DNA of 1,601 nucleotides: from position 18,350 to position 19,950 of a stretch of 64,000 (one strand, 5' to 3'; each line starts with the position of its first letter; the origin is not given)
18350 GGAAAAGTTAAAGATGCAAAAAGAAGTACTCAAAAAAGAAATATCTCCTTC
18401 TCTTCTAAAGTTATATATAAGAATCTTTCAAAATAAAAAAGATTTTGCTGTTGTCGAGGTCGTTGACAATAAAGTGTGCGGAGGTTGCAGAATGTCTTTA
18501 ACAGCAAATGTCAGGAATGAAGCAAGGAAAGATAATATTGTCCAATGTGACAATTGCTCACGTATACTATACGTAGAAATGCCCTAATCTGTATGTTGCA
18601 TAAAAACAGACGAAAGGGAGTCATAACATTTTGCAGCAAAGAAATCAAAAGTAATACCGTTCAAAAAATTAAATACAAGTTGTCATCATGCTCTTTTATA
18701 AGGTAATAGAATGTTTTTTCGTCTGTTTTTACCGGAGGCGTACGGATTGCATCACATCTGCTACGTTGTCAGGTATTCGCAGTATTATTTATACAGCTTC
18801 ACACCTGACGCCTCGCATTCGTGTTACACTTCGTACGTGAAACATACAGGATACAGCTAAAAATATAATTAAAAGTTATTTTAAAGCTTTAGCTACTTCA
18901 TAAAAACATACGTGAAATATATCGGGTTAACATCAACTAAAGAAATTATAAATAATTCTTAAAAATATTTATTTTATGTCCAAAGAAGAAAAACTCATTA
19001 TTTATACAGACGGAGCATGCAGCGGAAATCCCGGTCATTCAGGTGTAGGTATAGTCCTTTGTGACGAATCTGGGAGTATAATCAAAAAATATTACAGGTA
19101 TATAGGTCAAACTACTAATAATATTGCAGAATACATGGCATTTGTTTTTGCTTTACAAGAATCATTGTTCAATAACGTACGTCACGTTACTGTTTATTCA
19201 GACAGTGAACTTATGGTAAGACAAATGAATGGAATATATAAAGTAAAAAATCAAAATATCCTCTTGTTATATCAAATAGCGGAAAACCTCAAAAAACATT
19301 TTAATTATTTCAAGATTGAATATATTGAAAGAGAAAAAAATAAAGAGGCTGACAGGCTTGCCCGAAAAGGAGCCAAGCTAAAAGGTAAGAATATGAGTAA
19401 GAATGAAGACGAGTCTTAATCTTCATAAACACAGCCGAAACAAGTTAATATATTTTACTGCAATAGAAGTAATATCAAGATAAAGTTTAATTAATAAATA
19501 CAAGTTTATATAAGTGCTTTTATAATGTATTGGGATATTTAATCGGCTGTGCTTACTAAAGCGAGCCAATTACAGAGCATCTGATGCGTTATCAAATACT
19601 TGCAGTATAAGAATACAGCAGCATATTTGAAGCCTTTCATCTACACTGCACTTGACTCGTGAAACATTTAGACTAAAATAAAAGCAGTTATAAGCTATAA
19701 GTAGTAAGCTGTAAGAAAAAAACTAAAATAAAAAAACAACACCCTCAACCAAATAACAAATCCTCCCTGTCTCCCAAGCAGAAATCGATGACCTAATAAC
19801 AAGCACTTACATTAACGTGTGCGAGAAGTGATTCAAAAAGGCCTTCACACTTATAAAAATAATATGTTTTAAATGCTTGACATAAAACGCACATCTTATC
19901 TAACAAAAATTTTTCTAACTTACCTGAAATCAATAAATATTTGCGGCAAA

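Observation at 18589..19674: Two paralogous ~260-nt structured RNA-like elements bracket rnhA, each starting at the stop codon of the preceding gene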

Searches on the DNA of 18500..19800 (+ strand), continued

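Call 26: search_with_rna_model(model_id=R1, sources=[L013, L014, L015, L016, L017, L018, L019, L020, L021, L022, L023, L024, L025, L026, L027, L028, L029, L030, L031, L032, L033, L034, L035, L036, L037, L038, L039, L040, L041, L042, L043, L044, L045, L046, L047, L048, L049, L050, L051, L052, L053, L054, L055, L056, L057, L058, L059, L060, L061, L062, L063, L064, L065, L066, L067, L068, L069, L070, L071, L072, L073, L074, L075, L076, L077, L078, L079, L080, L081, L082, L083, L084, L085, L086, L087, L088, L089, L090, L091, L092], max_evalue=0.01, show_alignments=3)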
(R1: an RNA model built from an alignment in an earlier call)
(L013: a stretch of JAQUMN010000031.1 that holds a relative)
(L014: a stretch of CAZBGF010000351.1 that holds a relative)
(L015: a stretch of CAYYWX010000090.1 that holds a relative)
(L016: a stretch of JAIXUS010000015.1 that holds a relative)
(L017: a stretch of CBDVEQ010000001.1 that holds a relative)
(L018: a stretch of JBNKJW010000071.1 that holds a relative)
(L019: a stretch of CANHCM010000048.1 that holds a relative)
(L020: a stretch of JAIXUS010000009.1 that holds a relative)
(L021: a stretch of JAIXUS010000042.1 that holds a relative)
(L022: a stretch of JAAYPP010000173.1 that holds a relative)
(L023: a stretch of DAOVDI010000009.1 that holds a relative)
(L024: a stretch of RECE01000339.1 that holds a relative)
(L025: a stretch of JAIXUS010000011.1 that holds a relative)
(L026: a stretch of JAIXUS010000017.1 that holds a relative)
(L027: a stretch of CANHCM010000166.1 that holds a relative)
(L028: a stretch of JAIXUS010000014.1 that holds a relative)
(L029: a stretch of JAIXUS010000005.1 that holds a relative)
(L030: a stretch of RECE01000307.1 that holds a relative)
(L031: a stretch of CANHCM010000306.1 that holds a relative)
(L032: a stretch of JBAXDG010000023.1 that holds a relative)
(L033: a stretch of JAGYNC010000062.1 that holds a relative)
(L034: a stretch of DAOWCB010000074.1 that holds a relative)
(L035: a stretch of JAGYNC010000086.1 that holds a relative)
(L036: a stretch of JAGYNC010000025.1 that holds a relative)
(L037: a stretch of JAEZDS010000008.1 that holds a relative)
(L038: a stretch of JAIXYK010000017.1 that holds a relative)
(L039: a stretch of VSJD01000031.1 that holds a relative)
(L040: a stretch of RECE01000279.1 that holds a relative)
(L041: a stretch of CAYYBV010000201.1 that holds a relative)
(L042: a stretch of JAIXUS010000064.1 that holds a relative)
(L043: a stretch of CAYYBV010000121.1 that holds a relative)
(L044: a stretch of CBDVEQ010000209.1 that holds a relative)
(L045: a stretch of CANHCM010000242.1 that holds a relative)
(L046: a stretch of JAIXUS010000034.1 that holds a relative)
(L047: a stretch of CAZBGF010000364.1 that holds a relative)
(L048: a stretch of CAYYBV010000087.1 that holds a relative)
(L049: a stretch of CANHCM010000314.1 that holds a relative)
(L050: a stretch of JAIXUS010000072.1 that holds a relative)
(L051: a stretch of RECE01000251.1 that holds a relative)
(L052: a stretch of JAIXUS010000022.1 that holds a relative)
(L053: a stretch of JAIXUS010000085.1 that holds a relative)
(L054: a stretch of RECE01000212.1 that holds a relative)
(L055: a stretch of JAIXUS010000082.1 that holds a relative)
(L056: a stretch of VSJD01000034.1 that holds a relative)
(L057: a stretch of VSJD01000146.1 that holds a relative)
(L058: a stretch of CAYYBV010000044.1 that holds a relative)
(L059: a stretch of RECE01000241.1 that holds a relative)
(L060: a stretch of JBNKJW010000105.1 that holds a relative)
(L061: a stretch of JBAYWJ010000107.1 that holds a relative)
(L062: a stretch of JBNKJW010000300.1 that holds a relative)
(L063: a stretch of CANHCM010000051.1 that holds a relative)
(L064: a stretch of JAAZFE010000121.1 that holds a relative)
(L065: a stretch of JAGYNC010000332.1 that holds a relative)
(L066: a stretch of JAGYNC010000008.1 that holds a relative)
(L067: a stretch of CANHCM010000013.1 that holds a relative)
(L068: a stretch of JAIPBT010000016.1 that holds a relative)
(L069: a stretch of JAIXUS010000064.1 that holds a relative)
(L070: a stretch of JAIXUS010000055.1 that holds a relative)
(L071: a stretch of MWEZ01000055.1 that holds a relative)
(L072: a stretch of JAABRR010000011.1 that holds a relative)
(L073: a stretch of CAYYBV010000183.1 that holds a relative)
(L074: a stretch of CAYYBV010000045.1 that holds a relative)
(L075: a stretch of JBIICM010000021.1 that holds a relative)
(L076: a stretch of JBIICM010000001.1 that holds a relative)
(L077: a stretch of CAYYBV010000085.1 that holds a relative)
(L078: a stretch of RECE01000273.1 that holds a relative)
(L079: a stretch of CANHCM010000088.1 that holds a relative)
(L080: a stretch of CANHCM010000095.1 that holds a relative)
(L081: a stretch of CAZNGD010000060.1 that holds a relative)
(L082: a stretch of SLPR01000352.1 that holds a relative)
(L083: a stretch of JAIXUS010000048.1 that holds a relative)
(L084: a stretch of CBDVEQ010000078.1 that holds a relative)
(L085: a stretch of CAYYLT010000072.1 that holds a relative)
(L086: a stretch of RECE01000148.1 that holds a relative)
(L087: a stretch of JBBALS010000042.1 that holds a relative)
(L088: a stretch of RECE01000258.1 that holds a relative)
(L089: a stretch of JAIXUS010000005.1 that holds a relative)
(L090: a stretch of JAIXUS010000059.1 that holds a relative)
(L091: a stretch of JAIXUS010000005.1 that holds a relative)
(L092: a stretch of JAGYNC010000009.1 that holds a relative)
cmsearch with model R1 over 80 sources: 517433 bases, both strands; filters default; matches with E-value up to 0.01: 82.
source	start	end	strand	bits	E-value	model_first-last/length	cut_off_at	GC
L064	1506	1844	+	106.6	2.1e-21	1-267/267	no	0.45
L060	6351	6569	+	96.8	3.4e-19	1-267/267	no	0.34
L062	118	337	-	94.5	1.2e-18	1-267/267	no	0.34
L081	596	810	-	92.2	3.9e-18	1-267/267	no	0.56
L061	5384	5641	+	83.5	3.7e-16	1-267/267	no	0.4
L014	192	411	+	78.7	4.6e-15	1-267/267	no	0.47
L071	1274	1494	-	78.1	6.5e-15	1-267/267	no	0.49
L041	3202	3461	+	76.3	1.7e-14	1-267/267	no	0.43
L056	1931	2188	-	72.9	9.9e-14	1-267/267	no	0.48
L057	6643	6930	-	71.5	2e-13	1-267/267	no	0.49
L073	1992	2251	+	71.5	2.1e-13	1-267/267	no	0.45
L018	3218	3413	+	71.3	2.3e-13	1-244/267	3'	0.35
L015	6704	6965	-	71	2.6e-13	1-267/267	no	0.44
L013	421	679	-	70.7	3.1e-13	1-267/267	no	0.44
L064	2375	2592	+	69.9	4.8e-13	1-267/267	no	0.47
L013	4186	4473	+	69.8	5e-13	1-267/267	no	0.47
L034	2141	2353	-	67.9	1.3e-12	1-267/267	no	0.38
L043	4776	5035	+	67.8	1.5e-12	1-267/267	no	0.46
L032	2107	2208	-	66.8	2.4e-12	153-253/267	no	0.51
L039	6346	6632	-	60.4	7.1e-11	1-267/267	no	0.46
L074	1637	1866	+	56.7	4.8e-10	1-267/267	no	0.53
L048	3123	3352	+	56.5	5.4e-10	1-267/267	no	0.54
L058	6841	6989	-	55.6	8.5e-10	1-267/267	no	0.59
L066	1646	1798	+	55.2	1.1e-09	1-267/267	no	0.46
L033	2280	2424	-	55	1.2e-09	1-267/267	no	0.48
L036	3361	3505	-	54.9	1.2e-09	1-267/267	no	0.5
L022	3021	3120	-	53.6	2.5e-09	152-253/267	no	0.54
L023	4530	4687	+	53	3.4e-09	1-267/267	no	0.44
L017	6961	7134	+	51.8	6.4e-09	1-267/267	no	0.44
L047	67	148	+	50.7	1.1e-08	162-244/267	no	0.51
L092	1735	1834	-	50.6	1.2e-08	152-253/267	no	0.48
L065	1853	1997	+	50.2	1.5e-08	1-267/267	no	0.54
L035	435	691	+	49.1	2.7e-08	1-267/267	no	0.39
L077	1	142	+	48.3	3.9e-08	19-267/267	5'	0.56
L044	214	363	-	46.3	1.2e-07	1-267/267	no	0.5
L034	6700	6870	-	46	1.4e-07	85-267/267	5'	0.48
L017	7183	7331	+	45.4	1.8e-07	1-267/267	no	0.5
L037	5353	5446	-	42.3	9.3e-07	156-250/267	no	0.54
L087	2906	3151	-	41.8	1.2e-06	1-267/267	no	0.38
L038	5086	5332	+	40.5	2.4e-06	1-267/267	no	0.37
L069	4093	4186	+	38.1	8.6e-06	156-250/267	no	0.52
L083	1446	1539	-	37.4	1.3e-05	156-250/267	no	0.53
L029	4234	4327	+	37.3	1.3e-05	156-250/267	no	0.5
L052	6450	6543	+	37.1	1.4e-05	156-250/267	no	0.52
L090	924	1017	+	37.1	1.4e-05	156-250/267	no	0.52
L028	5453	5546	+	36.5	2e-05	156-250/267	no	0.53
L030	2984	3074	-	35.5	3.4e-05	155-251/267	no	0.43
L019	7375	7467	-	35.4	3.4e-05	156-250/267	no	0.52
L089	1299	1392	-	35.4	3.5e-05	156-250/267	no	0.52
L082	3787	3877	+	35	4.4e-05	155-251/267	no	0.43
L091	2521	2613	-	34.3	6.2e-05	156-250/267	no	0.49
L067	5335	5427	+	33.9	7.6e-05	156-250/267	no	0.48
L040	6302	6392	+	33.7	8.5e-05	155-251/267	no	0.44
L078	514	604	-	33.7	8.5e-05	155-251/267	no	0.44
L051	3976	4066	-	33.7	8.5e-05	155-251/267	no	0.44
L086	1862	1952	-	33.7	8.5e-05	155-251/267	no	0.44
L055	88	180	+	33.6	8.8e-05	156-250/267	no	0.51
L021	2511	2604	+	33.3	0.00011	156-250/267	no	0.54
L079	3409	3501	+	33.1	0.00012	156-250/267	no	0.52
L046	4609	4701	+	33.1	0.00012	156-250/267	no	0.52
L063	4678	4838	-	33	0.00012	1-267/267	no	0.44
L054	5926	6016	-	33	0.00013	155-251/267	no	0.45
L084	3310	3397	+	32.8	0.00014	154-243/267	3'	0.48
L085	4643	4863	-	32.6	0.00015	1-267/267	no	0.34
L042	3388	3479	-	32.6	0.00015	155-251/267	no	0.5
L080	4487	4584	-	32.1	0.00019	153-253/267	no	0.47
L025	1012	1094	+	31.5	0.00028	159-247/267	no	0.49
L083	2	84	-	31.5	0.00028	159-247/267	no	0.49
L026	1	118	+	31.2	0.00032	146-267/267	5'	0.48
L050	1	118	+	31.2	0.00032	146-267/267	5'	0.48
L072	3944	4034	-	30.3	0.00052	155-251/267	no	0.45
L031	74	166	-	30.1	0.00055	156-250/267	no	0.52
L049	1439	1531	-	30.1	0.00057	156-250/267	no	0.51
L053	4115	4208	-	30.1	0.00058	156-250/267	no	0.51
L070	1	120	+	30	0.00061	128-267/267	5'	0.43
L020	1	120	+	29.3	0.00085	128-267/267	5'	0.44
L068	3376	3469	+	27.9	0.0018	156-250/267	no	0.55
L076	364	617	+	27.6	0.0022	1-267/267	no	0.39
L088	27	121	+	27.4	0.0023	153-253/267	no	0.42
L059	5966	6056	+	26.5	0.0038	155-251/267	no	0.44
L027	491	573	+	26.3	0.0042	159-247/267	no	0.47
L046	590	683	-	25.3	0.007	156-250/267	no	0.51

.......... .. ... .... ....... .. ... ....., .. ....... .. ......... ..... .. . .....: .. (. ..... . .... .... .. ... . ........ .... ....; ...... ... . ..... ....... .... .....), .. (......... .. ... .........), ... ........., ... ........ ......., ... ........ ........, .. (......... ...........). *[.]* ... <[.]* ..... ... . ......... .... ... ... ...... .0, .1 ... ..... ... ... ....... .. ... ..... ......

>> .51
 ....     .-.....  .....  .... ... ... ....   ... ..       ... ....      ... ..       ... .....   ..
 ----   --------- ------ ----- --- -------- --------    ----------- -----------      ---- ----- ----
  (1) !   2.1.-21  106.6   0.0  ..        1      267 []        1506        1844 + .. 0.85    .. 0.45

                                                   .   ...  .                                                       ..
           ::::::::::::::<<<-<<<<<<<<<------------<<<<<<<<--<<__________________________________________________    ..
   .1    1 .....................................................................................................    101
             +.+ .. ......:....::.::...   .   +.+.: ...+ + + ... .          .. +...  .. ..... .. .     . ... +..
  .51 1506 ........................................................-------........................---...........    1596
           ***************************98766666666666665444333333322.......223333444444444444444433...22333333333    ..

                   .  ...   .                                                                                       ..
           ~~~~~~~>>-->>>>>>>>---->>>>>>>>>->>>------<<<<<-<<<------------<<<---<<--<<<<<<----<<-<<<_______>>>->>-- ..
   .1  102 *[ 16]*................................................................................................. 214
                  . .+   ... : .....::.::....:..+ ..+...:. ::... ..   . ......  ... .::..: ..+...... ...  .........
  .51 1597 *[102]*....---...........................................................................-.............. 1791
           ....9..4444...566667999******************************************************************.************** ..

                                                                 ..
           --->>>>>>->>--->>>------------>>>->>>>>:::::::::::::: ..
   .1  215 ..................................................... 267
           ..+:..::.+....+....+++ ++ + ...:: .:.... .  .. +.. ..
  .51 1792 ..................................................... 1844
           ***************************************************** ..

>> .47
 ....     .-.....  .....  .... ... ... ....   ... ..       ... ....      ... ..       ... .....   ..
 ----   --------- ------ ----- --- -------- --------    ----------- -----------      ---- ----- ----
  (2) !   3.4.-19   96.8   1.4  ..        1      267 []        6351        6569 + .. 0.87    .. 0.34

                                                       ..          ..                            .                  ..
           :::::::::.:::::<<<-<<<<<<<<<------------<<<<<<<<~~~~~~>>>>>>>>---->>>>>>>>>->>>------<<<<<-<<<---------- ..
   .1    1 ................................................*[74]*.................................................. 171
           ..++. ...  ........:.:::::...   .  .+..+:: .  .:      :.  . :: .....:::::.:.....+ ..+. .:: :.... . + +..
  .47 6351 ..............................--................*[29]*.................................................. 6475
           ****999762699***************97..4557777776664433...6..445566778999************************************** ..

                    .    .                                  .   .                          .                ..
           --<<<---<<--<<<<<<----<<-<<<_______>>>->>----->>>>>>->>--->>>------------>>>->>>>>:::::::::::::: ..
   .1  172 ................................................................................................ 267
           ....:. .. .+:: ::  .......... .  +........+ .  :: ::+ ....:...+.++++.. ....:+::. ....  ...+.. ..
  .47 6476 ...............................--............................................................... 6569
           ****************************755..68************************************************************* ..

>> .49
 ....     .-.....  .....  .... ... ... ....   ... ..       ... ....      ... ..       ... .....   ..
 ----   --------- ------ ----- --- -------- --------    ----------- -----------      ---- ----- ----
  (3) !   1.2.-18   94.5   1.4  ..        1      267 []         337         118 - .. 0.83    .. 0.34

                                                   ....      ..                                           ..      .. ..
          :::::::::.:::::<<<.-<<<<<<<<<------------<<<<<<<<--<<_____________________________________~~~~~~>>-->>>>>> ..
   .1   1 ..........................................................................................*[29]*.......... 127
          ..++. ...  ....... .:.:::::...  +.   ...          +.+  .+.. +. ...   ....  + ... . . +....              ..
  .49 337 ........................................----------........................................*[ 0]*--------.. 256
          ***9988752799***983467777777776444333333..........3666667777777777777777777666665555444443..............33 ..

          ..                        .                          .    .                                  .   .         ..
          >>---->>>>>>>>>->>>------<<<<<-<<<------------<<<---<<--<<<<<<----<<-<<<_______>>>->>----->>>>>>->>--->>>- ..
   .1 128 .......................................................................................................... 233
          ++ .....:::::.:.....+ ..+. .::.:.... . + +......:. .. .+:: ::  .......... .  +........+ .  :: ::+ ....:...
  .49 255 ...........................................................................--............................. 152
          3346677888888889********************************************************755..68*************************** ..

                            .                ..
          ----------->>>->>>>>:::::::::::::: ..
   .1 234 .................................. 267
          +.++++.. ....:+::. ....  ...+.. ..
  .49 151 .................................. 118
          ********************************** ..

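Call 31: search_with_rna_model(model_id=R1, sources=[window, L064, L060, L081, L061, L014, L071, L041, L056, L057, L073, L015, L013, L034, L043, L039, L074, L048, L035, L087, L038, L076, L085, L063], max_evalue=0.0001, make_alignment=true)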
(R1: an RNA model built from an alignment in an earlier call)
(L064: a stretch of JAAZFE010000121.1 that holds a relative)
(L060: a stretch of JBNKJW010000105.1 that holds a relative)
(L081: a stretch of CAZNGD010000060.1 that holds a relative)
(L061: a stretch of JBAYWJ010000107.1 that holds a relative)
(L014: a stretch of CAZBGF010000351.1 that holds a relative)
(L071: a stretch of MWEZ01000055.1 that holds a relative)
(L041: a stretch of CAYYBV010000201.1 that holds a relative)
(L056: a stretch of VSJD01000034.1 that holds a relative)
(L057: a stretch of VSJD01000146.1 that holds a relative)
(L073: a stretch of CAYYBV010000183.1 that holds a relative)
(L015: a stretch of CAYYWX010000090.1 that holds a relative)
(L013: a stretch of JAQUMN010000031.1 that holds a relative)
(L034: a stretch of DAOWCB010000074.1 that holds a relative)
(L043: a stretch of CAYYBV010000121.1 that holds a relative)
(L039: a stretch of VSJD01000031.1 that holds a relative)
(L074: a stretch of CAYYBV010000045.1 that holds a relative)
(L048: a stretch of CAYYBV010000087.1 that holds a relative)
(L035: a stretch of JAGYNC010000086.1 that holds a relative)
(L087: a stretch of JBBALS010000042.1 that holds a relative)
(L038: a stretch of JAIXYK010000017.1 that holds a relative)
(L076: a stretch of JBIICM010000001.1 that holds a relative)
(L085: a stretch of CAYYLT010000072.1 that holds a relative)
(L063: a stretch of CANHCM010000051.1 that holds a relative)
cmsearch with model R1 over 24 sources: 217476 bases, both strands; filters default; matches with E-value up to 0.0001: 27.
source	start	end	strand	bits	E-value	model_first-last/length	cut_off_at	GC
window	18587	18852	+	301.1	3.9e-66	1-267/267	no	0.37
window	19412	19674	+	288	3.6e-63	1-267/267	no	0.31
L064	1506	1844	+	106.6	8.8e-22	1-267/267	no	0.45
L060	6351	6569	+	96.8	1.4e-19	1-267/267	no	0.34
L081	596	810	-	92.2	1.6e-18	1-267/267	no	0.56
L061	5384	5641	+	83.5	1.6e-16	1-267/267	no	0.4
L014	192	411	+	78.7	1.9e-15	1-267/267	no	0.47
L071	1274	1494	-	78.1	2.7e-15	1-267/267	no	0.49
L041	3202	3461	+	76.3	7.1e-15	1-267/267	no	0.43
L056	1931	2188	-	72.9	4.1e-14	1-267/267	no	0.48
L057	6643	6930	-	71.5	8.6e-14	1-267/267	no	0.49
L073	1992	2251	+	71.5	8.7e-14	1-267/267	no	0.45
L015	6704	6965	-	71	1.1e-13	1-267/267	no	0.44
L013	421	679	-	70.7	1.3e-13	1-267/267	no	0.44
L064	2375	2592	+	69.9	2e-13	1-267/267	no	0.47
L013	4186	4473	+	69.8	2.1e-13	1-267/267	no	0.47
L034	2141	2353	-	67.9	5.6e-13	1-267/267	no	0.38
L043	4776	5035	+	67.8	6.1e-13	1-267/267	no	0.46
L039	6346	6632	-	60.4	3e-11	1-267/267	no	0.46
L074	1637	1866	+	56.7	2e-10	1-267/267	no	0.53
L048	3123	3352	+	56.5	2.3e-10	1-267/267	no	0.54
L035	435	691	+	49.1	1.1e-08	1-267/267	no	0.39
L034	6700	6870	-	46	5.7e-08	85-267/267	5'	0.48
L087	2906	3151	-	41.8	5.2e-07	1-267/267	no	0.38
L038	5086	5332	+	40.5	1e-06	1-267/267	no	0.37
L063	4678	4838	-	33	5.1e-05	1-267/267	no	0.44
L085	4643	4863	-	32.6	6.3e-05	1-267/267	no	0.34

Alignment A2: 27 matches aligned to the model, 420 columns, each read 5' to 3' on its own strand. Consensus structure (alignment columns), stored with it:
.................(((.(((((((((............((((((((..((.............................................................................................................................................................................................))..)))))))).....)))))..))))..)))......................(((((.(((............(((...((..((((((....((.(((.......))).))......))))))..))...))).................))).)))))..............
